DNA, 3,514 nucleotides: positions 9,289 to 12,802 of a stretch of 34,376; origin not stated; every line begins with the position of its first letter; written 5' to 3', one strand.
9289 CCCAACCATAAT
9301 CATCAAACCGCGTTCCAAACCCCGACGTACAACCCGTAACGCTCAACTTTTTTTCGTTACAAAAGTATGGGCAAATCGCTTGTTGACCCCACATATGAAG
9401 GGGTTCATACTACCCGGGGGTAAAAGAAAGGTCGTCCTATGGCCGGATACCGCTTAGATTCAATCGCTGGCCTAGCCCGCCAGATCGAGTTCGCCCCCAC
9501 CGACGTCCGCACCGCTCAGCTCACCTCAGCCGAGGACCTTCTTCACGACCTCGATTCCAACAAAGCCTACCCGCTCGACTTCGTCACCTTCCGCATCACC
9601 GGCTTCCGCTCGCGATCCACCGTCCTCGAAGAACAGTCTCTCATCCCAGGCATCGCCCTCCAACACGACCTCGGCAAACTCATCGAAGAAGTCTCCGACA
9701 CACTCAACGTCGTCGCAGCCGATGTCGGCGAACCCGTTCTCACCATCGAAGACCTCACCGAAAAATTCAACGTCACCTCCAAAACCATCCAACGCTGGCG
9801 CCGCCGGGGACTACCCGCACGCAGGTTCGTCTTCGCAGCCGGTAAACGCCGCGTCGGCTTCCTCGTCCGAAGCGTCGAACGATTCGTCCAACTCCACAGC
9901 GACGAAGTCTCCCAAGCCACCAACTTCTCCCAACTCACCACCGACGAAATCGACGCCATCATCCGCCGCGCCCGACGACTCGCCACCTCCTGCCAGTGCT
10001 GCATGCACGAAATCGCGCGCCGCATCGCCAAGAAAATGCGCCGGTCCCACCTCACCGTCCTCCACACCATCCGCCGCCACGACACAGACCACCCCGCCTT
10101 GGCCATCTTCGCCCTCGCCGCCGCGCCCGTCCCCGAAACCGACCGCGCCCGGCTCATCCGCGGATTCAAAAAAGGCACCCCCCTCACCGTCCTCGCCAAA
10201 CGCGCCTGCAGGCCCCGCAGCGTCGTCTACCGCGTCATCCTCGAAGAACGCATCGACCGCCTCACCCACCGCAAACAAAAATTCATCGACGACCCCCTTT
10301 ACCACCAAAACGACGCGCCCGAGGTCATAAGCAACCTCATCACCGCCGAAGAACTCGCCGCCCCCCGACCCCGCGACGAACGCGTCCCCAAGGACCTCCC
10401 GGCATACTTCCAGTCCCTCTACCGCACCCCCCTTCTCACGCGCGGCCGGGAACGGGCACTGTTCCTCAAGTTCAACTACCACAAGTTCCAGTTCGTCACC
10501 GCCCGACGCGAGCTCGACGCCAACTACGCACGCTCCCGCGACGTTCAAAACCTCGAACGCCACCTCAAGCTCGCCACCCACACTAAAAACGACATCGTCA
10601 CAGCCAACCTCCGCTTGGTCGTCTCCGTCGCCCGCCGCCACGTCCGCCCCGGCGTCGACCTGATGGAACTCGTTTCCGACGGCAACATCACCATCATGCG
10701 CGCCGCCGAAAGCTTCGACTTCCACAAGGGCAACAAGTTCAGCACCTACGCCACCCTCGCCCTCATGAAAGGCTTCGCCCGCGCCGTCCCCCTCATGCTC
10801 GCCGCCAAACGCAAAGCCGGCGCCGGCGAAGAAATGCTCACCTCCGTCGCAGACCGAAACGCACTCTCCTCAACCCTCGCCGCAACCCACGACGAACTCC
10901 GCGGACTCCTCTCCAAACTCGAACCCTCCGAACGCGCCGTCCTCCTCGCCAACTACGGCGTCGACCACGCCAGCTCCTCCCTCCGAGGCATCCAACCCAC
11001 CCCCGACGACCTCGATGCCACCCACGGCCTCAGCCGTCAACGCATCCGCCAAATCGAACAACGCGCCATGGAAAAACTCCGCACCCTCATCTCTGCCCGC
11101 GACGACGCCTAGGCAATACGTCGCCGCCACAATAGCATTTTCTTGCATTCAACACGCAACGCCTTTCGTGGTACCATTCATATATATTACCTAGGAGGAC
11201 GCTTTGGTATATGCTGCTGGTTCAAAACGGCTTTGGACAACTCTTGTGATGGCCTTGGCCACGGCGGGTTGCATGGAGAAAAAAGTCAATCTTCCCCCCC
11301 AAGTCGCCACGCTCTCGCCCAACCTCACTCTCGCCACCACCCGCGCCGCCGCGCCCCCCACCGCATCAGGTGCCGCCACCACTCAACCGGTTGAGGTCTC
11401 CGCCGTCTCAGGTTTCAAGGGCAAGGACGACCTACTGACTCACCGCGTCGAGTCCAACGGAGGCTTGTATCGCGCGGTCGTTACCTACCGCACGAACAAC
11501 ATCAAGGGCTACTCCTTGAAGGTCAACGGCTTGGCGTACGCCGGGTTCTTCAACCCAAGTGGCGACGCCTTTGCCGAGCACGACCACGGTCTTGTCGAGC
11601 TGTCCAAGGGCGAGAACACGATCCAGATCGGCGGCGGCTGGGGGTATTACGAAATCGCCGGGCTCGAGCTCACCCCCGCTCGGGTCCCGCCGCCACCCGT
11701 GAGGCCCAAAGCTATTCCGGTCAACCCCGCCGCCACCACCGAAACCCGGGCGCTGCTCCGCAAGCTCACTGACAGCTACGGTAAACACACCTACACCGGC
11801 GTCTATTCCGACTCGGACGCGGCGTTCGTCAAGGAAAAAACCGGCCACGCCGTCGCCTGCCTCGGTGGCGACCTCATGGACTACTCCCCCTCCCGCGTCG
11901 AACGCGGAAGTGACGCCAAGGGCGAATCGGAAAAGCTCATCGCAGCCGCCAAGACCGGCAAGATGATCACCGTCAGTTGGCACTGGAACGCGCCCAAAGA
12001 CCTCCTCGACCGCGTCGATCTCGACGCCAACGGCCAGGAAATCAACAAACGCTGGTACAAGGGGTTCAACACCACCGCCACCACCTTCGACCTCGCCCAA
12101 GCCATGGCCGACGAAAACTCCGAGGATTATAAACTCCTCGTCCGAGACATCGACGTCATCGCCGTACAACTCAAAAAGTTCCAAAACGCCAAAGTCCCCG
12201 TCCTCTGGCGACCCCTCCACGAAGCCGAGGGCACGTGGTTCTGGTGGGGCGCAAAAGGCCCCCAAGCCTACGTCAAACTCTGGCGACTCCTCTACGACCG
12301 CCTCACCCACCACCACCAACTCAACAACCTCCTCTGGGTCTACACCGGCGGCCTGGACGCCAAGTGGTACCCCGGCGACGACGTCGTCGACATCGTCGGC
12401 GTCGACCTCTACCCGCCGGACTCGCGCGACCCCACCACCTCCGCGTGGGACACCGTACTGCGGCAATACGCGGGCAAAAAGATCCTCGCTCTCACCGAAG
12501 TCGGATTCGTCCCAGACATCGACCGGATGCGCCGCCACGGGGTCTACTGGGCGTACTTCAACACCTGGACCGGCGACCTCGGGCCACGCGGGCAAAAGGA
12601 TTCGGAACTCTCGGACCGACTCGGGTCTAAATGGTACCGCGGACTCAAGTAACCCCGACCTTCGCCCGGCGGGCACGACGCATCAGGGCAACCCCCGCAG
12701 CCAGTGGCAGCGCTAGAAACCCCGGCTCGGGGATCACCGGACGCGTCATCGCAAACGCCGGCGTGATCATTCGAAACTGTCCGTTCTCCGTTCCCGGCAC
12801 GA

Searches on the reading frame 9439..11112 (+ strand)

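Call 25: search_protein_families(library=pfam, proteins=[window:9439-11112:+], max_evalue=0.001)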
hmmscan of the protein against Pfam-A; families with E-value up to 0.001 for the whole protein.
window:9439-11112:+ (557 aa): 3 families
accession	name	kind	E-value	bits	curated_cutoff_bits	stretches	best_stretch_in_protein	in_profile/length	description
PF04542.20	Sigma70_r2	-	6e-13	48.8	24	1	387-439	2-54/71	Sigma-70 region 2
PF04545.22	Sigma70_r4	-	1.8e-07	31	24.1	1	491-548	2-49/50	Sigma-70, region 4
PF13384.12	HTH_23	-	0.00011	22.3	24.6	0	101-123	18-40/50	Homeodomain-like domain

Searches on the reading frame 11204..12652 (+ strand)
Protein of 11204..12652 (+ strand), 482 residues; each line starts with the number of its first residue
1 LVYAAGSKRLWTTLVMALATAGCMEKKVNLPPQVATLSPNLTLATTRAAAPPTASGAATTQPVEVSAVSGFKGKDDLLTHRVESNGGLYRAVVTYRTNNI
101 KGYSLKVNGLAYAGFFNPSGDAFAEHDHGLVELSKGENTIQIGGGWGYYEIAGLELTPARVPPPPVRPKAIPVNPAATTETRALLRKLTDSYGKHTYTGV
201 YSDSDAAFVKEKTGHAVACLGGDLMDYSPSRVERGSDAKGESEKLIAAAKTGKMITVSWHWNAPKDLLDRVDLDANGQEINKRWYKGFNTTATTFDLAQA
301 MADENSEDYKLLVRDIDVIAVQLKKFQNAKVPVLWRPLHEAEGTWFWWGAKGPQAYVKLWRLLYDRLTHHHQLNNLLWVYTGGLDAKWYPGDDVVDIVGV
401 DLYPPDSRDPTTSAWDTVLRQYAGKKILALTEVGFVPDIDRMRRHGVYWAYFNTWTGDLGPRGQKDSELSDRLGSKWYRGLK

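Call 25: search_protein_families(library=pfam, proteins=[window:11204-12652:+], max_evalue=0.001)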
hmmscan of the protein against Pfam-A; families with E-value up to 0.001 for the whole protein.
window:11204-12652:+ (482 aa): 2 families
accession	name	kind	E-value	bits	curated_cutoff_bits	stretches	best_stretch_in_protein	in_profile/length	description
PF02156.21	Glyco_hydro_26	-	6.6e-66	223.2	20.2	1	173-461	1-289/311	Glycosyl hydrolase family 26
PF16990.11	CBM_35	-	6.6e-08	33.3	28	1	57-158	15-120/121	Carbohydrate binding module (family 35)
